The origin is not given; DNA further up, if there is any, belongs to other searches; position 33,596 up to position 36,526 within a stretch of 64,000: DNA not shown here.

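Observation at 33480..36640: Only one of five proteins has a T9SS signal; the others begin or end in bare, mutually similar rungs (possible end-to-end beta-helix docking)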

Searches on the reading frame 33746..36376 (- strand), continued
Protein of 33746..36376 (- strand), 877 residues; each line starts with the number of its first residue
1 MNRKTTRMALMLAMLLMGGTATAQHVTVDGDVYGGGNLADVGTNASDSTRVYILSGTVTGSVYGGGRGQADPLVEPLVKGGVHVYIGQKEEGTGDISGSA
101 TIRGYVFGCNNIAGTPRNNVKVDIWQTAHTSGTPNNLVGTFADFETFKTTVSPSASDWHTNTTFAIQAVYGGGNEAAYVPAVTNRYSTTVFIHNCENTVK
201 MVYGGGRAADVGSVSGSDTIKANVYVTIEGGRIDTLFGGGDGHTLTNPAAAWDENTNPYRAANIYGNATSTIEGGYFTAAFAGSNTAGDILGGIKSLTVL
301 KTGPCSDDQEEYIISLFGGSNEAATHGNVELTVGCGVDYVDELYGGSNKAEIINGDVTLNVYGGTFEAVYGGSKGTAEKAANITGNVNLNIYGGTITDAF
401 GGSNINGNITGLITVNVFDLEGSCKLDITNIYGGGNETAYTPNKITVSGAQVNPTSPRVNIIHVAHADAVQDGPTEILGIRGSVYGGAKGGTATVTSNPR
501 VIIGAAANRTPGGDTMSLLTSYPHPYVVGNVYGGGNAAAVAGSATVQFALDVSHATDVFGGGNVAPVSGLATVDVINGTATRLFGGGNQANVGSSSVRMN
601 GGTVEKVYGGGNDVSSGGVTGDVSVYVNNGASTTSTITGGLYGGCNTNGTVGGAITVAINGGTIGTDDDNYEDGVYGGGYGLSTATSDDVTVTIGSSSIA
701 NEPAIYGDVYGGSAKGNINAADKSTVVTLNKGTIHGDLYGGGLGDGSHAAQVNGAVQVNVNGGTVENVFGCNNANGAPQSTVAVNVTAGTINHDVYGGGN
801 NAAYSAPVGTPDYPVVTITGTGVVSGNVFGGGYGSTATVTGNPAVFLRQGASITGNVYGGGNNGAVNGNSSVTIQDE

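Call 55: fold_search(model_id=the predicted structure, library=pdb)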
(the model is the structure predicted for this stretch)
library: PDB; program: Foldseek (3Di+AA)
matches with E <= 10: 45; with E <= 0.001: 0
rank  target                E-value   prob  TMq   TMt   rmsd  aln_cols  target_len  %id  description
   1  7usl_C                4.0e-01  0.06  0.12  0.14  22.1      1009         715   11  Integrin alphaM/beta2 ectodomain in complex with adenylate cyclase toxin RTX751 and M1F5 Fab (released 2022-08-17)
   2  7koh_A                5.5e-01  0.06  0.14  0.17  18.4       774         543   11  Crystal structure of antigen 43 from Escherichia coli EDL933 (released 2022-03-09)
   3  9qe7                  6.8e-01  0.05  0.16  0.12  21.2      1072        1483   12  Membrane-distal part of extracellular domain of the Fap2 autotransporter adhesin from Fusobacterium nucleatum ATCC23726 (released 2025-07-30)
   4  8vbb_A                7.8e-01  0.05  0.17  0.15  21.8      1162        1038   12  The secreted adhesin EtpA of Enterotoxigenic Escherichia coli in complex with the mouse mAb 1G05 (released 2024-09-04)
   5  6eio                  8.9e-01  0.02  0.06  0.14  20.2       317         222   12  Crystal structure of an ice binding protein from an Antarctic Biological Consortium (released 2018-03-28)
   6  3p4g_C                1.2e+00  0.14  0.13  0.28  12.6       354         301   14  X-ray crystal structure of a hyperactive, Ca2+-dependent, beta-helical antifreeze protein from an Antarctic bacterium (released 2011-04-27)
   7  6p5t_C                1.4e+00  0.04  0.16  0.17  21.9       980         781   12  Surface-layer (S-layer) RsaA protein from Caulobacter crescentus bound to strontium and iodide (released 2020-01-15)
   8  3eqn_A                1.4e+00  0.02  0.10  0.11  24.9       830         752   10  Crystal structure of beta-1,3-glucanase from Phanerochaete chrysosporium (Lam55A) (released 2009-02-03)
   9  4oj5_A                1.6e+00  0.05  0.17  0.18  15.2       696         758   10  Crystal Structure of a Putative Tailspike Protein (TSP1, orf210) from Escherichia coli O157:H7 Bacteriohage CBA120 (released 2014-03-26)
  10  1hg8_A                1.6e+00  0.02  0.09  0.15  16.8       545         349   11  Endopolygalacturonase from the phytopathogenic fungus Fusarium moniliforme (released 2001-11-10)
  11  6n2b_A                2.0e+00  0.03  0.08  0.16  25.8       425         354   11  The Crystal Structure of Caldicellulosiruptor kristjanssonii Tapirin C-terminal domain (released 2018-12-19)
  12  9mne_B                2.1e+00  0.06  0.22  0.21  14.8       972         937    9  Crystal structure of enteropathogenic Escherichia coli EspC (released 2025-10-29)
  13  4kh3                  2.1e+00  0.04  0.14  0.20  17.8       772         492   12  Structure of a bacterial self-associating protein (released 2014-01-15)
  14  3p4g_B                2.9e+00  0.09  0.13  0.29  13.2       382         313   15  X-ray crystal structure of a hyperactive, Ca2+-dependent, beta-helical antifreeze protein from an Antarctic bacterium (released 2011-04-27)
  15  3p4g_D                2.9e+00  0.07  0.12  0.26  13.5       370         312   12  X-ray crystal structure of a hyperactive, Ca2+-dependent, beta-helical antifreeze protein from an Antarctic bacterium (released 2011-04-27)
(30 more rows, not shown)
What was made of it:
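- Closest known: Beta-helix passengers of type V secretion. Same: These are the top, though non-significant, fold neighbours (call 55).
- Closest known: Beta-helix passengers of type V secretion. Different: Foldseek E is at least 0.4 (call 55).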
